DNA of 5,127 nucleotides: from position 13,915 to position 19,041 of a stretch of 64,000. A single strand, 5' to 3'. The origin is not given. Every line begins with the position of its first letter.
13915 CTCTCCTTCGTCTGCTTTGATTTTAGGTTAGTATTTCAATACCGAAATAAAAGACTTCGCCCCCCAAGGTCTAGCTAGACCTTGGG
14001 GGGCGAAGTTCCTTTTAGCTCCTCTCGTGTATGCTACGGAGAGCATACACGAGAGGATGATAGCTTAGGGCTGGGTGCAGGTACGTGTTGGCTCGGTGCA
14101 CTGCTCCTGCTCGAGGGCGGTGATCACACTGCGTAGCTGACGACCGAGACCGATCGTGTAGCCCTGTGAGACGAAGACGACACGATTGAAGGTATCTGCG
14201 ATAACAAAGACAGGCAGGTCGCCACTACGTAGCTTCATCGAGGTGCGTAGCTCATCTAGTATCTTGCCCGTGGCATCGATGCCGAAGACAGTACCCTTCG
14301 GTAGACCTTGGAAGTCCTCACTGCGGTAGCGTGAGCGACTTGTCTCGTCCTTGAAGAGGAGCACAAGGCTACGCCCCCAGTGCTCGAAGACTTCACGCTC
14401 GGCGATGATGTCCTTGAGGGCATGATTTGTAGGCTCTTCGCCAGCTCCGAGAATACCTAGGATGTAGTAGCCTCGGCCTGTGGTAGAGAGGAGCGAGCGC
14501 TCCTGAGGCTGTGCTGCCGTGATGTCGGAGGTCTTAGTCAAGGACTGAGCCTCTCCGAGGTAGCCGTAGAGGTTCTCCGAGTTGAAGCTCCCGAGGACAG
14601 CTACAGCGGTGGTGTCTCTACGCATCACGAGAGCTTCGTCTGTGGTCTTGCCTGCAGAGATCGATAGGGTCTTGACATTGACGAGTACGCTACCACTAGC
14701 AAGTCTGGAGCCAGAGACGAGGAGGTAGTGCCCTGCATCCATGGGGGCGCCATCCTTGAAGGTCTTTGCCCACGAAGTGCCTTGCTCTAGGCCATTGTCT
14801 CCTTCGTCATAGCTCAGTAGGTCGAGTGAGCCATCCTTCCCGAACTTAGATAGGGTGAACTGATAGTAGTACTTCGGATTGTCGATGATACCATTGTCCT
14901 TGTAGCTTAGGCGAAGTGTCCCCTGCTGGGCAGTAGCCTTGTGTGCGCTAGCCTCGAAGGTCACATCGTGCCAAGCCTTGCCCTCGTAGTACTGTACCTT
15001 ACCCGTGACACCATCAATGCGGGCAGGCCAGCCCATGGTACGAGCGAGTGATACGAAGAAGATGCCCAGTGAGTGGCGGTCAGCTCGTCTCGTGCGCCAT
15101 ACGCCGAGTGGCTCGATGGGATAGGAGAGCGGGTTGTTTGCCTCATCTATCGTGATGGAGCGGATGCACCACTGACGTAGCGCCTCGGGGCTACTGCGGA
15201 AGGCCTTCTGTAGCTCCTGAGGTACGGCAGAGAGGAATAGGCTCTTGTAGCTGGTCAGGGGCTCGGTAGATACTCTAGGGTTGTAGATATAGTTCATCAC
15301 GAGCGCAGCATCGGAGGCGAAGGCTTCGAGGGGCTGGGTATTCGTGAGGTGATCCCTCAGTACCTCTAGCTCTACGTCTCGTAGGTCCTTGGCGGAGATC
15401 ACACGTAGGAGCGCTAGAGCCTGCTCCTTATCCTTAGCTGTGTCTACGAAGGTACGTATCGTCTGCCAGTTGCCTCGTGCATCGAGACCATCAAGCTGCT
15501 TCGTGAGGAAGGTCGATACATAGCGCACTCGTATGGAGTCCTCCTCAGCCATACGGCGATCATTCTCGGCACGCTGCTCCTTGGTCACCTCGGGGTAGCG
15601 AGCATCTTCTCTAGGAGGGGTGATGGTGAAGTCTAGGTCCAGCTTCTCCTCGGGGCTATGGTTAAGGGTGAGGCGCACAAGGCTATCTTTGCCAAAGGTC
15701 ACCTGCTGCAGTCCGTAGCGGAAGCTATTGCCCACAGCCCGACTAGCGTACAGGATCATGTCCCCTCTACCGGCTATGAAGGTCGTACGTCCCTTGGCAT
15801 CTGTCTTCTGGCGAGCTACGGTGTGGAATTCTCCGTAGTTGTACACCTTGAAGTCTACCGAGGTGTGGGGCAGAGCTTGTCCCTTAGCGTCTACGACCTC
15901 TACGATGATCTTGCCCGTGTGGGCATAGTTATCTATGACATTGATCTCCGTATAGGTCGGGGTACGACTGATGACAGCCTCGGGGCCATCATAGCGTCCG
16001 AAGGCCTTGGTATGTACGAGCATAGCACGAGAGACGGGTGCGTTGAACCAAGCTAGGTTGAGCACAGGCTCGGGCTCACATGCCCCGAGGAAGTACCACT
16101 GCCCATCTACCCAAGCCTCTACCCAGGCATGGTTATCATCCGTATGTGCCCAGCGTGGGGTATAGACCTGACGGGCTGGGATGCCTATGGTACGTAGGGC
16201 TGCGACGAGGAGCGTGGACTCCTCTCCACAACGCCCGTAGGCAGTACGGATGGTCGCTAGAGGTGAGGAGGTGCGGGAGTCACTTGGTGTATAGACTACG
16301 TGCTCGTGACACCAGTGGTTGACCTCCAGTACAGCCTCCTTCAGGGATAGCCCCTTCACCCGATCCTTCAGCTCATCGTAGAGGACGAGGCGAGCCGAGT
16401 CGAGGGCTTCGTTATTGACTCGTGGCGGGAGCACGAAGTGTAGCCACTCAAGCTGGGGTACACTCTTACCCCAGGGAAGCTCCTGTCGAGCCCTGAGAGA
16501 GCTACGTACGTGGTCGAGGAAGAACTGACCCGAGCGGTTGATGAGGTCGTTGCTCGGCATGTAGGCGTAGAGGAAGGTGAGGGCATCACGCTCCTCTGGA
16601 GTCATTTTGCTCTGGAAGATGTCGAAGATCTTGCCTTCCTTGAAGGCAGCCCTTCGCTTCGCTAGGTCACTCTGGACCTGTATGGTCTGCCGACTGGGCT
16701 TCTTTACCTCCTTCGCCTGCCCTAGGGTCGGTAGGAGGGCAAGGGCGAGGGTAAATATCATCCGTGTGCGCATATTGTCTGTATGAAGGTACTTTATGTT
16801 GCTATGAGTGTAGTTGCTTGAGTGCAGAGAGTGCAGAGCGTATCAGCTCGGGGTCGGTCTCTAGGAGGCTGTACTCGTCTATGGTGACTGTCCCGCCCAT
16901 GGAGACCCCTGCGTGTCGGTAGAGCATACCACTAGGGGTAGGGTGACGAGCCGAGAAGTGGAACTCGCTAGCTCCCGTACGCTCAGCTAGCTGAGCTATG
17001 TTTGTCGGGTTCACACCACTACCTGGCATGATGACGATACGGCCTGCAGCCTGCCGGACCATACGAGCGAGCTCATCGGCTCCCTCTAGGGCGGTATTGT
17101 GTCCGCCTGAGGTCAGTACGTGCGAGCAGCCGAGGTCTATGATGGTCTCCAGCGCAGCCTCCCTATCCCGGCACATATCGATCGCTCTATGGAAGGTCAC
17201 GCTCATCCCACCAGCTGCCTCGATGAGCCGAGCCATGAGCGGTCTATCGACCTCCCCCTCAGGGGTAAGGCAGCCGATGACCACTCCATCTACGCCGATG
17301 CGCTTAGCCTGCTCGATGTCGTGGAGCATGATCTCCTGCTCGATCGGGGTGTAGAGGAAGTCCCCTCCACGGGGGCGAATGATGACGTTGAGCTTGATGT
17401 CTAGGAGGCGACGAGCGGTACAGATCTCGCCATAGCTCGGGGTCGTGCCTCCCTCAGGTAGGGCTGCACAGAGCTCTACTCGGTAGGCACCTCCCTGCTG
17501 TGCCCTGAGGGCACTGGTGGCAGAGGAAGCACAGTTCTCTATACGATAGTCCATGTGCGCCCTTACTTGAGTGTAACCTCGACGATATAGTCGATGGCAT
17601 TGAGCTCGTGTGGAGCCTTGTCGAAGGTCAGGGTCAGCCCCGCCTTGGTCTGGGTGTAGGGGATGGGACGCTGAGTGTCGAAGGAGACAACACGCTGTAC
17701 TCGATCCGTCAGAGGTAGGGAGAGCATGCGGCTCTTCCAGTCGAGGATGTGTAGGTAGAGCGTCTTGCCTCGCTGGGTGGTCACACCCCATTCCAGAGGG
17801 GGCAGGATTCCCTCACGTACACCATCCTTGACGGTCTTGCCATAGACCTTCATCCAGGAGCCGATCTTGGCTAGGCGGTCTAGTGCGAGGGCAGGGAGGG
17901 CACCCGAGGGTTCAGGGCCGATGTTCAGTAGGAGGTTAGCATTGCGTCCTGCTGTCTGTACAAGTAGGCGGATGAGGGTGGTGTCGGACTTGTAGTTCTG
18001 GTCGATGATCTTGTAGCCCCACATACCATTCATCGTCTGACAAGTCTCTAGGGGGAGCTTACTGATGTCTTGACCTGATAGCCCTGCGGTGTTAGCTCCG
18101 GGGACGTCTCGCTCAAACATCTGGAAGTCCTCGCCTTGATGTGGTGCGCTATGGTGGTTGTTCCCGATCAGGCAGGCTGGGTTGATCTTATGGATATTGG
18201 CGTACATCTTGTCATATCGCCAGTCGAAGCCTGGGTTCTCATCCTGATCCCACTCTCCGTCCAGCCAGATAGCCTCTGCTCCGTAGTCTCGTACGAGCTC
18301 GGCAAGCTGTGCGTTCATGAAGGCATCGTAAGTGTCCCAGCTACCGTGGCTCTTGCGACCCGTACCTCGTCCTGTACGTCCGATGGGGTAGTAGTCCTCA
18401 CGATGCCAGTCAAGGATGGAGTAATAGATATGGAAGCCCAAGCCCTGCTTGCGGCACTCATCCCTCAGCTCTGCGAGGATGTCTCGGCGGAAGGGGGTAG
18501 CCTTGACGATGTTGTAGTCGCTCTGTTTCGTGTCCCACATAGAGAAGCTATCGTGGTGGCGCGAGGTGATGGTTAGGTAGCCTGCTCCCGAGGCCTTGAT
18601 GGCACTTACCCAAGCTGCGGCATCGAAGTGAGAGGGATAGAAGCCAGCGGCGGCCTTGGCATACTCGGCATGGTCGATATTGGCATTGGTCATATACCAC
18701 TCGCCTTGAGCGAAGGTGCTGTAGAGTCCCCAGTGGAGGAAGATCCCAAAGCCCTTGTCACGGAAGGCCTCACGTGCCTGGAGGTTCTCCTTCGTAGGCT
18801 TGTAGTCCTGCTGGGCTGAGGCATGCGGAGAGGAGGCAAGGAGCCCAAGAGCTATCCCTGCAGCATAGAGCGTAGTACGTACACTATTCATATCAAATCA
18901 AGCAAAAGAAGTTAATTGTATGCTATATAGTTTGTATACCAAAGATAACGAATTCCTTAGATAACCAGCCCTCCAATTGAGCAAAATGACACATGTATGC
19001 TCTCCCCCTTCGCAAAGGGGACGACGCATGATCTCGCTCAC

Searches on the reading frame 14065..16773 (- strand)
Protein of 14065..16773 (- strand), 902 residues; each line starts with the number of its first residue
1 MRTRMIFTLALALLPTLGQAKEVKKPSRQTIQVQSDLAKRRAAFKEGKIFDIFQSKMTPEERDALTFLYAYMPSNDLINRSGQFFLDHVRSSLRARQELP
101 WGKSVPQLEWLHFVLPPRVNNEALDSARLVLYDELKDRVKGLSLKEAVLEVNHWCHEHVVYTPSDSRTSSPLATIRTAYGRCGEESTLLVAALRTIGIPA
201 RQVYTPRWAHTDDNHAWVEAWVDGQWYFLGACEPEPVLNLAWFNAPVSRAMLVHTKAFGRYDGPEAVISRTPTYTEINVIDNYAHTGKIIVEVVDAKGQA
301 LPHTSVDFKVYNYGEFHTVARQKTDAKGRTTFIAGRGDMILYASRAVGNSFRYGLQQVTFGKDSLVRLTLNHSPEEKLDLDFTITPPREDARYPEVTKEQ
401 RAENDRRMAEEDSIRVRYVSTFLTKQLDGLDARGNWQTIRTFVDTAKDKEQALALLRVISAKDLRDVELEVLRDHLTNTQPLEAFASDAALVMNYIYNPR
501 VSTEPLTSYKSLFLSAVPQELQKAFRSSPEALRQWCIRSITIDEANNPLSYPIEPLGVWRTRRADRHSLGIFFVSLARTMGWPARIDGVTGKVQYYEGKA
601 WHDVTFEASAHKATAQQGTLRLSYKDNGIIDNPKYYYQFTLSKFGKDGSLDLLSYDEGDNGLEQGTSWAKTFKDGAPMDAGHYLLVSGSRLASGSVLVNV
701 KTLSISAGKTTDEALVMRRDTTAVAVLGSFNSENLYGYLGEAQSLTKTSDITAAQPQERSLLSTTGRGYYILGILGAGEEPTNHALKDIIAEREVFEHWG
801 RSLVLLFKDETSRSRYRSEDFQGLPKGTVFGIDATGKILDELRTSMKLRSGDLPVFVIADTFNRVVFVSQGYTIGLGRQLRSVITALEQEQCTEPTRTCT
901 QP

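Call 9: search_protein_families(library=pfam, proteins=[window:14065-16773:-])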
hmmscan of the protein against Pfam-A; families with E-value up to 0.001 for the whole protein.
window:14065-16773:- (902 aa): 2 families
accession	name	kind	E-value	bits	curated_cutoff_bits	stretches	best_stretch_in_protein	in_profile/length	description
PF01841.26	Transglut_core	-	1.5e-24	86.8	23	1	143-228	13-105/108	Transglutaminase-like superfamily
PF02369.22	Big_1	-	0.00076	20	34.9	0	276-332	8-64/93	Bacterial Ig-like domain (group 1)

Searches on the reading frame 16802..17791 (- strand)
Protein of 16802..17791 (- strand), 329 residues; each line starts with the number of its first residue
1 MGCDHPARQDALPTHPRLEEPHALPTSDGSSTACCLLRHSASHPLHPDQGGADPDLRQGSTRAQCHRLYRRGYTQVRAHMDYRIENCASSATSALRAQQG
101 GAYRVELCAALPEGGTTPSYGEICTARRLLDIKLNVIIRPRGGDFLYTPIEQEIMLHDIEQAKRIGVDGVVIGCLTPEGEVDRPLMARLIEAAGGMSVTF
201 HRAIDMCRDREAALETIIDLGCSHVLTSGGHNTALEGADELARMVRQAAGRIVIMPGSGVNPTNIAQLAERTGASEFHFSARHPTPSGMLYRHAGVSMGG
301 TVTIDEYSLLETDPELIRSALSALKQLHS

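Call 10: search_protein_families(library=pfam, proteins=[window:16802-17791:-])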
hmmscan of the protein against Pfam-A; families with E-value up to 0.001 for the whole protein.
window:16802-17791:- (329 aa): 1 family
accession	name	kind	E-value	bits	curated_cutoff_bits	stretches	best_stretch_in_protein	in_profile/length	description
PF03932.20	CutC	-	2.5e-69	233.2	23.3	1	83-281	2-200/202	CutC family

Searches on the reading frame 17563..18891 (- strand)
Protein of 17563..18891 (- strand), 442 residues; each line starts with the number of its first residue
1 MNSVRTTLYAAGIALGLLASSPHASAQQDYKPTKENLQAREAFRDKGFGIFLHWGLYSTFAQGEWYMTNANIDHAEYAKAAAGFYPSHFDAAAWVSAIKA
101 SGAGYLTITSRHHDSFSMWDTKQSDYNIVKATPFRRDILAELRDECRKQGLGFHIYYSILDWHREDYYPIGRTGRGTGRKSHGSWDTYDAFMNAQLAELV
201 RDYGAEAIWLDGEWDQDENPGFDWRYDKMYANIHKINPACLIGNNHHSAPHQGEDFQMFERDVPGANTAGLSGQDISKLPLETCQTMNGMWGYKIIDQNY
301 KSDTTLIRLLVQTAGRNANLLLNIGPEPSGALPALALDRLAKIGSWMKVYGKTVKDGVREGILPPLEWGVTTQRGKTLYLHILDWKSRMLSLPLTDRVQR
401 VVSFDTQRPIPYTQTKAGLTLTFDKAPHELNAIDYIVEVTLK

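Call 9: search_protein_families(library=pfam, proteins=[window:17563-18891:-])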
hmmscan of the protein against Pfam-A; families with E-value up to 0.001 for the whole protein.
window:17563-18891:- (442 aa): 1 family
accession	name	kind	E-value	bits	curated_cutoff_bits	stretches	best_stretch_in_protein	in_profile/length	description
PF01120.23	Alpha_L_fucos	-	2.8e-105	353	25.2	1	20-352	4-345/345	Alpha-L-fucosidase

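Call 14: find_encoding_contigs(protein=window:17563-18891:-, flank=10000, max_places=6)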
Protein window:17563-18891:- (442 aa): 10 contigs read that carry it; 6 places shown.
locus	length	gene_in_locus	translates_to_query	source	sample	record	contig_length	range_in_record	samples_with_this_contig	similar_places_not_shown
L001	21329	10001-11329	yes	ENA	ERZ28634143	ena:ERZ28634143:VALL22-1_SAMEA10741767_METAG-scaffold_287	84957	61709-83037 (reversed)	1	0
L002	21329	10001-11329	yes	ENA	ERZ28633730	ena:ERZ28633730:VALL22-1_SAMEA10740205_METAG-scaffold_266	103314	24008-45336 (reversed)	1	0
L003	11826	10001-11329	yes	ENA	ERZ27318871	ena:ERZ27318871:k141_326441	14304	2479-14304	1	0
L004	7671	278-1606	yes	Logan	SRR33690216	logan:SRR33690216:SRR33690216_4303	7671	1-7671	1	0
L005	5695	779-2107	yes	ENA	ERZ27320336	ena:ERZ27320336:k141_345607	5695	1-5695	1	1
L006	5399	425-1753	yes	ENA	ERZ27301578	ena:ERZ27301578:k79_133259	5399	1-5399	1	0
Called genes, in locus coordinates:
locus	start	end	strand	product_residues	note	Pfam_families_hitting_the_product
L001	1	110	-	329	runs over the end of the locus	PF04355:BamE, PF14771:DUF4476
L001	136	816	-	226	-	PF04355:BamE, PF14771:DUF4476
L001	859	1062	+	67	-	-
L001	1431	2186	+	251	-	PF01113:DapB_N, PF05173:DapB_C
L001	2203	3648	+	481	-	PF10502:Peptidase_S26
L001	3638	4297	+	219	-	PF10502:Peptidase_S26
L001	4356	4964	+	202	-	PF08889:WbqC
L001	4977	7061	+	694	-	PF02897:Peptidase_S9_N, PF00326:Peptidase_S9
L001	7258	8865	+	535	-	PF16120:DUF4836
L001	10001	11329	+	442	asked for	PF01120:Alpha_L_fucos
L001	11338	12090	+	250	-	PF03932:CutC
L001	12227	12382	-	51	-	-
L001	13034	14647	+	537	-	-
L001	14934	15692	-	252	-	PF01416:PseudoU_synth_1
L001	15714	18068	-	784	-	PF01751:Toprim, PF01131:Topoisom_bac, PF13368:Toprim_C_rpt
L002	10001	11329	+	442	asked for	PF01120:Alpha_L_fucos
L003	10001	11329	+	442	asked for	PF01120:Alpha_L_fucos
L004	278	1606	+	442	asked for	PF01120:Alpha_L_fucos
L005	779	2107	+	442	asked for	PF01120:Alpha_L_fucos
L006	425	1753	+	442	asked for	PF01120:Alpha_L_fucos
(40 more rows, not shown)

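Call 79: find_homologous_proteins(query=window:17563-18891:-, max_evalue=1e-150)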
Query window:17563-18891:- (442 aa): 2942 proteins with E <= 1e-150 among 8000 candidates; the best 120 are listed.
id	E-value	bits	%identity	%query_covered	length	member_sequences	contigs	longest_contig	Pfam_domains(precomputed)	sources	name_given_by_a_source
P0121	0.0e+0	1026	98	100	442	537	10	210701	PF01120.24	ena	-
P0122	2.7e-253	859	81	100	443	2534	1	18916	PF01120.24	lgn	-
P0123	2.9e-253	859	81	100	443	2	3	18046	PF01120.24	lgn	-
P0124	1.0e-252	857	81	100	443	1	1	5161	PF01120.24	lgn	-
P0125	4.2e-251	851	80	100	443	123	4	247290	PF01120.24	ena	-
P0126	4.6e-251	851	80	100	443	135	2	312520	PF01120.24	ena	-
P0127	2.1e-248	843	79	100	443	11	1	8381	PF01120.24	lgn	-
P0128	2.3e-242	823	78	100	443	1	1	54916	PF01120.24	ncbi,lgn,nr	ncbi:MAG: alpha-L-fucosidase [Porphyromonas sp.]|nr:alpha-L-fucosidase [Porphyromonas sp.]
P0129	2.6e-234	796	79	94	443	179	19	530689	PF01120.24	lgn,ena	-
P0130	6.2e-231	785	77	95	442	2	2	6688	PF01120.24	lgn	-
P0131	1.3e-229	781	73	100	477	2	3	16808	PF01120.24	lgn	-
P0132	1.7e-227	774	71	100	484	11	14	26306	PF01120.24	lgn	-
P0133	2.5e-227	773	73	99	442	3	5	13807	PF01120.24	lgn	-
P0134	2.8e-227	773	76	95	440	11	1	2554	PF01120.24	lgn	-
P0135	7.6e-226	768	71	100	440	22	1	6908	PF01120.24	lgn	-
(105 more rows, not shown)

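Call 80: find_encoding_contigs(protein=P0121, flank=2500, max_places=10)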
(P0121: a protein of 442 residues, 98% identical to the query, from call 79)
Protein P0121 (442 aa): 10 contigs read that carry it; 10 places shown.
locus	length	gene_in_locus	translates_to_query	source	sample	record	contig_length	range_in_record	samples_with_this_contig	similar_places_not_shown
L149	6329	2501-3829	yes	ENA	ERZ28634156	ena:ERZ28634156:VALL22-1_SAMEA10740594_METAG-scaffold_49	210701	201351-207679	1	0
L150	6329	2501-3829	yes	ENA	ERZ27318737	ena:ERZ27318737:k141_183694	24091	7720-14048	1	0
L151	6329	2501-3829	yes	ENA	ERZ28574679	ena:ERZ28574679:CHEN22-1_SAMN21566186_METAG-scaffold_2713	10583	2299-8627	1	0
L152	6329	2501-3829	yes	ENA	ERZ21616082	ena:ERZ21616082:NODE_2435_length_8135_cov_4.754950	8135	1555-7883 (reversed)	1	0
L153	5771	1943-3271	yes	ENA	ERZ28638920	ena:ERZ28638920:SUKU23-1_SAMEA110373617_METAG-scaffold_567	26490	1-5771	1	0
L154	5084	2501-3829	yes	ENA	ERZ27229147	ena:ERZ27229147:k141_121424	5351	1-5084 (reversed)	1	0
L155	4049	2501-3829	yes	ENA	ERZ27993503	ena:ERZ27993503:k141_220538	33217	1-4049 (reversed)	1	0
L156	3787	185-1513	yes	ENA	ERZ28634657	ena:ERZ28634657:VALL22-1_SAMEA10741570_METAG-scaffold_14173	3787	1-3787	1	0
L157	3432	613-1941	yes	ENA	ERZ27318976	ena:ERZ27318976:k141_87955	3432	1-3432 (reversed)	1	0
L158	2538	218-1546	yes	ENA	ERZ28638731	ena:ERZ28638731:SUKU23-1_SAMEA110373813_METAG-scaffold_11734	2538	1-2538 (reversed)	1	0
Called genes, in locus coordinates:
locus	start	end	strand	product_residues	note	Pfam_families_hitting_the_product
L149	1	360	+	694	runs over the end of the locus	PF02897:Peptidase_S9_N, PF00326:Peptidase_S9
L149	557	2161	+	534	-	PF16120:DUF4836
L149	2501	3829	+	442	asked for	PF01120:Alpha_L_fucos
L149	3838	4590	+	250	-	PF03932:CutC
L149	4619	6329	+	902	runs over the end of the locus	PF01841:Transglut_core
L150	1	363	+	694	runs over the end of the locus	PF02897:Peptidase_S9_N, PF00326:Peptidase_S9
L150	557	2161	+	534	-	PF16120:DUF4836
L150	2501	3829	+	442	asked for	PF01120:Alpha_L_fucos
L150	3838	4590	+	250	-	PF03932:CutC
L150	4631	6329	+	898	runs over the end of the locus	PF01841:Transglut_core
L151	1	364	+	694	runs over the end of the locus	PF02897:Peptidase_S9_N, PF00326:Peptidase_S9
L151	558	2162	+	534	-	PF16120:DUF4836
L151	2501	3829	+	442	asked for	PF01120:Alpha_L_fucos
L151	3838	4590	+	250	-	PF03932:CutC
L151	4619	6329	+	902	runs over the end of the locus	PF01841:Transglut_core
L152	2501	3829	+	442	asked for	PF01120:Alpha_L_fucos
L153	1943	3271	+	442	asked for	PF01120:Alpha_L_fucos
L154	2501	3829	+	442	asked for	PF01120:Alpha_L_fucos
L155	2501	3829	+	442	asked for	PF01120:Alpha_L_fucos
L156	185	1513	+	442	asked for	PF01120:Alpha_L_fucos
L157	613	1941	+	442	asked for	PF01120:Alpha_L_fucos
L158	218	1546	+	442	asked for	PF01120:Alpha_L_fucos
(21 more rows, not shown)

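Call 81: find_encoding_contigs(protein=P0126, flank=10000, max_places=2)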
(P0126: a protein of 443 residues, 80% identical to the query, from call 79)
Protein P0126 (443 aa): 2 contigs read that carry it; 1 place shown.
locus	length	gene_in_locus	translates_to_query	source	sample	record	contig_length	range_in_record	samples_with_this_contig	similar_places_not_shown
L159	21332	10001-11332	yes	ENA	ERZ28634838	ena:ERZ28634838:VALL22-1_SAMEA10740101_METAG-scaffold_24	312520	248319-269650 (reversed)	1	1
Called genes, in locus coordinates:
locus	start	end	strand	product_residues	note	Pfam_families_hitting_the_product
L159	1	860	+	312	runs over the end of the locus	PF01435:Peptidase_M48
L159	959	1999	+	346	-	PF01368:DHH, PF02272:DHHA1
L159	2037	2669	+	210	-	PF16109:DUF4827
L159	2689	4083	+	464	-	PF02878:PGM_PMM_I, PF02879:PGM_PMM_II, PF02880:PGM_PMM_III, PF00408:PGM_PMM_IV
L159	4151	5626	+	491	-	PF01938:TRAM (weak), PF21579:PabTrmU54_TRAM_dom (faint), PF05958:tRNA_U5-meth_tr, PF13649:Methyltransf_25 (faint), PF13847:Methyltransf_31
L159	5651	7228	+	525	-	PF00497:SBP_bac_3, PF01464:SLT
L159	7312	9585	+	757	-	PF17678:Glyco_hydro_92N, PF07971:Glyco_hydro_92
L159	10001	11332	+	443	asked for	PF01120:Alpha_L_fucos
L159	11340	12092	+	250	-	PF03932:CutC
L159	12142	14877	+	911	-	PF01841:Transglut_core, PF02369:Big_1 (weak)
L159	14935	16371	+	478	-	PF01554:MatE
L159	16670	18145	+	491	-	PF00133:tRNA-synt_1 (faint), PF01406:tRNA-synt_1e, PF09334:tRNA-synt_1g (faint), PF09190:DALR_2, PF23493:CysS_C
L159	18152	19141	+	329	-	PF00535:Glycos_transf_2, PF10111:Glyco_tranf_2_2 (weak), PF13641:Glyco_tranf_2_3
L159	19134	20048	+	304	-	PF17127:DUF5106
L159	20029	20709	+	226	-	PF13463:HTH_27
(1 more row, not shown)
